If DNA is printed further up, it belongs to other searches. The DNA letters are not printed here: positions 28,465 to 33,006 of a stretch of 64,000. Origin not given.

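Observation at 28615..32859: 1414-aa protein combining class III nucleotide cyclase, degenerate cyclase, STAND-type NTPase and TPR array, directly upstream of the RiPP-like genes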

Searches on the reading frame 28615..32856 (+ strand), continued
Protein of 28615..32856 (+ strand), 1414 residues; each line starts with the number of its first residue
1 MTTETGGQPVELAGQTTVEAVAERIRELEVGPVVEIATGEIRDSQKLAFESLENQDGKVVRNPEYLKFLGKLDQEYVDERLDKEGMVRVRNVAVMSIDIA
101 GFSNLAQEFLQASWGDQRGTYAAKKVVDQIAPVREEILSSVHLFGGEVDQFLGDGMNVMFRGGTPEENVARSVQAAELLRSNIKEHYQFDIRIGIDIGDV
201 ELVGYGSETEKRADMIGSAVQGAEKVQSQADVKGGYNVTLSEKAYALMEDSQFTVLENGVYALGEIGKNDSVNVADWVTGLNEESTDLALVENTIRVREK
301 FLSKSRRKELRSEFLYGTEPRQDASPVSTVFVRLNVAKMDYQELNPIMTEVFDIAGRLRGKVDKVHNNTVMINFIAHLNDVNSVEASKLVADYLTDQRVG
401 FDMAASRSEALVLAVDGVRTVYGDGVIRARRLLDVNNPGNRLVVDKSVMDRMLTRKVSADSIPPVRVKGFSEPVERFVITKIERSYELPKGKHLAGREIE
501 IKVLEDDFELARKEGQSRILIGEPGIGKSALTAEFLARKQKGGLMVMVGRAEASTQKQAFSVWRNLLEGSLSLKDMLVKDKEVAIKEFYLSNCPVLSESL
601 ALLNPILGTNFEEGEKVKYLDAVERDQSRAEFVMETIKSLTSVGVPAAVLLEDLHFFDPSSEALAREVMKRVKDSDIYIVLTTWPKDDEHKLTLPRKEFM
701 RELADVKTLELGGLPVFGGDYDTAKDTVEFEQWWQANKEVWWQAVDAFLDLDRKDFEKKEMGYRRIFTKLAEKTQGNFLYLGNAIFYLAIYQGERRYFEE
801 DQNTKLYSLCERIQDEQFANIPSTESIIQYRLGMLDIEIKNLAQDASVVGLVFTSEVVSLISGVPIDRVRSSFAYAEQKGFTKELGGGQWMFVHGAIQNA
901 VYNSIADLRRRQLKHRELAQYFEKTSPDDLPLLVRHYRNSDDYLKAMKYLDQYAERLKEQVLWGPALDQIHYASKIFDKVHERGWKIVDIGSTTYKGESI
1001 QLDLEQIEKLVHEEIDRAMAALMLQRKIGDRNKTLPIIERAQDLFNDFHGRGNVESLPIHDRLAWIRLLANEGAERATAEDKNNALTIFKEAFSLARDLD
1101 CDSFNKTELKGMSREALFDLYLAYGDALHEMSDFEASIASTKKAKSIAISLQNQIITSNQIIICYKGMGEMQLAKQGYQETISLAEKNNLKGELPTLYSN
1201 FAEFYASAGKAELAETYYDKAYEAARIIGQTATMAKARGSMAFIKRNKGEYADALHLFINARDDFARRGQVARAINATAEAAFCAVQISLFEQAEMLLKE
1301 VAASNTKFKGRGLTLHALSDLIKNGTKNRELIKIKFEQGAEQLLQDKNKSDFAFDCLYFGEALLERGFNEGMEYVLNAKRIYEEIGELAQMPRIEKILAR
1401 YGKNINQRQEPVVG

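Call 14: search_solved_structures(query=window:28615-32856:+, max_evalue=0.01, show_alignments=3)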
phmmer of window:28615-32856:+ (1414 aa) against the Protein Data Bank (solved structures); distinct sequences matched with E-value up to 0.01: 8.
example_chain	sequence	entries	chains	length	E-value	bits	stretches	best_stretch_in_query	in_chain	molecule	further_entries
4cm2_A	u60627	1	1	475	1.2e-05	26.5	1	93-249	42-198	ADENYLATE CYCLASE TYPE 10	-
4oya_A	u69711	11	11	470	1.2e-05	26.4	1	93-249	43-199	Adenylate cyclase type 10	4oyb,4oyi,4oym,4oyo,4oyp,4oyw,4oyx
4clf_A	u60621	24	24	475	1.3e-05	26.4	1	93-249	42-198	ADENYLATE CYCLASE TYPE 10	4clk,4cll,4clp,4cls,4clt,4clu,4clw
4cm0_A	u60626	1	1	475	1.3e-05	26.4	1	93-249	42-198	SOLUBLE ADENYLYL CYCLASE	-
8glv_Lf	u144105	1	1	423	0.0052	17.7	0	1161-1283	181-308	Subunit of axonemal inner dynein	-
2w01_A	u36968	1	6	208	0.0071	17.3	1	143-230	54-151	ADENYLATE CYCLASE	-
6ejn_A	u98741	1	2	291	0.0097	16.8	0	1155-1258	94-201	Kinesin light chain 2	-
6f9i_A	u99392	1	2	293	0.0099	16.8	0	1155-1258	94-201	Kinesin light chain 2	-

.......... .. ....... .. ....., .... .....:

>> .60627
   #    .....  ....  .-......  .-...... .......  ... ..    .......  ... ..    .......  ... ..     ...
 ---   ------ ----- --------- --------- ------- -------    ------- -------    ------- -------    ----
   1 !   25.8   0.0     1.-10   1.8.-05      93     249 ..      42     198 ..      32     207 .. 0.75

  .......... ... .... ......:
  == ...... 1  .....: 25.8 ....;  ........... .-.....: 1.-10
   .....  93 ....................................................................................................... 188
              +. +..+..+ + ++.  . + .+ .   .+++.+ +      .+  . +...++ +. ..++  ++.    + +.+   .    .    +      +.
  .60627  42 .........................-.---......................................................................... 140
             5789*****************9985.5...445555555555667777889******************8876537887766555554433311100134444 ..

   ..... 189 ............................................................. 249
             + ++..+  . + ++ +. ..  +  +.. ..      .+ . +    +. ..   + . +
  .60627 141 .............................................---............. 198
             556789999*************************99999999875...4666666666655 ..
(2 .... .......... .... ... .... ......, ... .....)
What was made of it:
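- On Soluble adenylyl cyclase (ADCY10) type: The aligned residue is Gln150 (call 14).
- It matches human sAC C1 at E 1e-5 for the single sequence (call 14).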

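Call 15: find_encoding_contigs(protein=P0003, flank=10000, max_places=4)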
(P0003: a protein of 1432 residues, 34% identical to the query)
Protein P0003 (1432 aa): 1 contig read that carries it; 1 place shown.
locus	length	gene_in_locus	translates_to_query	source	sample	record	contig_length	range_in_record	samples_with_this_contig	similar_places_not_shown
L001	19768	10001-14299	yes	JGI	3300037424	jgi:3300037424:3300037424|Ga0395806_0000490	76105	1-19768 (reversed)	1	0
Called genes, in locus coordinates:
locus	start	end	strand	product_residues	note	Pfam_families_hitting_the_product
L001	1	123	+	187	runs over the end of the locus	PF13207:AAA_17, PF13238:AAA_18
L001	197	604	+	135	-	PF00383:dCMP_cyt_deam_1, PF14437:MafB19-deam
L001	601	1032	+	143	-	PF22769:DCD, PF00692:dUTPase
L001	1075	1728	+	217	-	PF02223:Thymidylate_kin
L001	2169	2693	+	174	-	PF00466:Ribosomal_L10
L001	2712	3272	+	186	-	PF16320:Ribosomal_L12_N, PF00542:Ribosomal_L12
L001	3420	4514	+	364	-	PF01702:TGT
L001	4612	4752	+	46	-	-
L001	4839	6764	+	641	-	PF00535:Glycos_transf_2, PF10111:Glyco_tranf_2_2 (weak), PF13641:Glyco_tranf_2_3, PF13896:Glyco_transf_49 (faint), PF02709:Glyco_transf_7C (faint), PF13641:Glyco_tranf_2_3 (weak), PF00535:Glycos_transf_2, PF10111:Glyco_tranf_2_2 (weak)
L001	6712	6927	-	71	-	-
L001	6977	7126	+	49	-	-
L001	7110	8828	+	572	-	PF00931:NB-ARC (faint), PF13555:AAA_29 (faint), PF00005:ABC_tran, PF01926:MMR_HSR1 (faint), PF02463:SMC_N (faint), PF03193:RsgA_GTPase (faint), PF13304:AAA_21 (weak), PF00005:ABC_tran, +5 more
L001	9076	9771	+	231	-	-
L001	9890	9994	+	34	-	-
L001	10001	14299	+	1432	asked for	PF13191:AAA_16, PF07719:TPR_2 (faint), PF13374:TPR_10 (faint), PF17874:TPR_MalT (faint), PF13424:TPR_12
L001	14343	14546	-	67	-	-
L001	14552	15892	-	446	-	PF02368:Big_2 (weak)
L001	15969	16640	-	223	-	-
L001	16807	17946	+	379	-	PF00483:NTP_transferase, PF12804:NTP_transf_3, PF22640:ManC_GMP_beta-helix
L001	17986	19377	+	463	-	PF21760:SecD_1st, PF22599:SecDF_P1_head, PF02355:SecD_SecF_C, PF03176:MMPL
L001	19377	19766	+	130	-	?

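Call 16: find_encoding_contigs(protein=P0002, flank=10000, max_places=4)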
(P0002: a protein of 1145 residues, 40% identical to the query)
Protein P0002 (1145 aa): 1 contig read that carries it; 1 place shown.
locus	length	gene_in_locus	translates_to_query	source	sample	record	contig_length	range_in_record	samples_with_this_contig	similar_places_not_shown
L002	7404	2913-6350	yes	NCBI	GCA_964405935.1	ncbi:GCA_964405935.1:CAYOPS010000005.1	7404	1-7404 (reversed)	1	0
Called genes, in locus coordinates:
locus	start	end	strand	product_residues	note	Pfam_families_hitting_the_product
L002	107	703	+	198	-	-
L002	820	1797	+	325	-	-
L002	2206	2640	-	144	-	-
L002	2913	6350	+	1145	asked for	PF13191:AAA_16, PF13424:TPR_12, PF17874:TPR_MalT (weak), PF13424:TPR_12 (weak)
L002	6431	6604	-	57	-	-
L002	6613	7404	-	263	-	?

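Call 21: find_related_loci(query=A1, collection=genome_contigs, flank=10000)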
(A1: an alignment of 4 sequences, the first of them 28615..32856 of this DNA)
Query A1 (1414 aa) in genome_contigs; peptide patterns used: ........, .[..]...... (x = any residue, [..] = any of these).
24 stretches matched a pattern; 2 encode a relative of the query (tblastn E <= 1e-3); 2 distinct loci.
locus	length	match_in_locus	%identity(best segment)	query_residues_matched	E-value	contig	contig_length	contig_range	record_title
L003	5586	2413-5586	73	7-1065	0e+0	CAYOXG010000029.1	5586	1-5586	MAG TPA_asm: uncultured Candidatus Saccharibacteria bacterium isolate SRP062349_co6_151 genome assembly, contig: NODE_13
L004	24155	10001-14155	33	58-1401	0e+0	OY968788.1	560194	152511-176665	MAG: uncultured bacterium isolate MFD04716.bin.1.3 genome assembly, chromosome: 1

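Call 25: search_protein_families(library=padloc, proteins=[window:28615-32856:+], max_evalue=0.01)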
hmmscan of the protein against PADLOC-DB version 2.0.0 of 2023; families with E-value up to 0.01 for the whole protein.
window:28615-32856:+ (1414 aa): 7 families
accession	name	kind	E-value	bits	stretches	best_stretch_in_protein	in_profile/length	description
PDLC02367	PycC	-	5.3e-08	30.6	1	143-253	83-197/226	-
PDLC00734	PycC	-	1.4e-07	29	1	90-252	188-349/374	Pycsar cyclase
PDLC02366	PycC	-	1.5e-07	28.7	1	120-257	297-442/486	-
PDLC00765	PycC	-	1.3e-05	22.5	1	88-251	254-415/477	Pycsar cyclase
PDLC01169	TPR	-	0.00075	16.9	1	1196-1336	110-239/252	TPR repeats containing protein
PDLC00762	PycC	-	0.0011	15.9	1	122-256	305-453/508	Pycsar cyclase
PDLC02370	PycC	-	0.0046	14.4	1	135-204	113-194/340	-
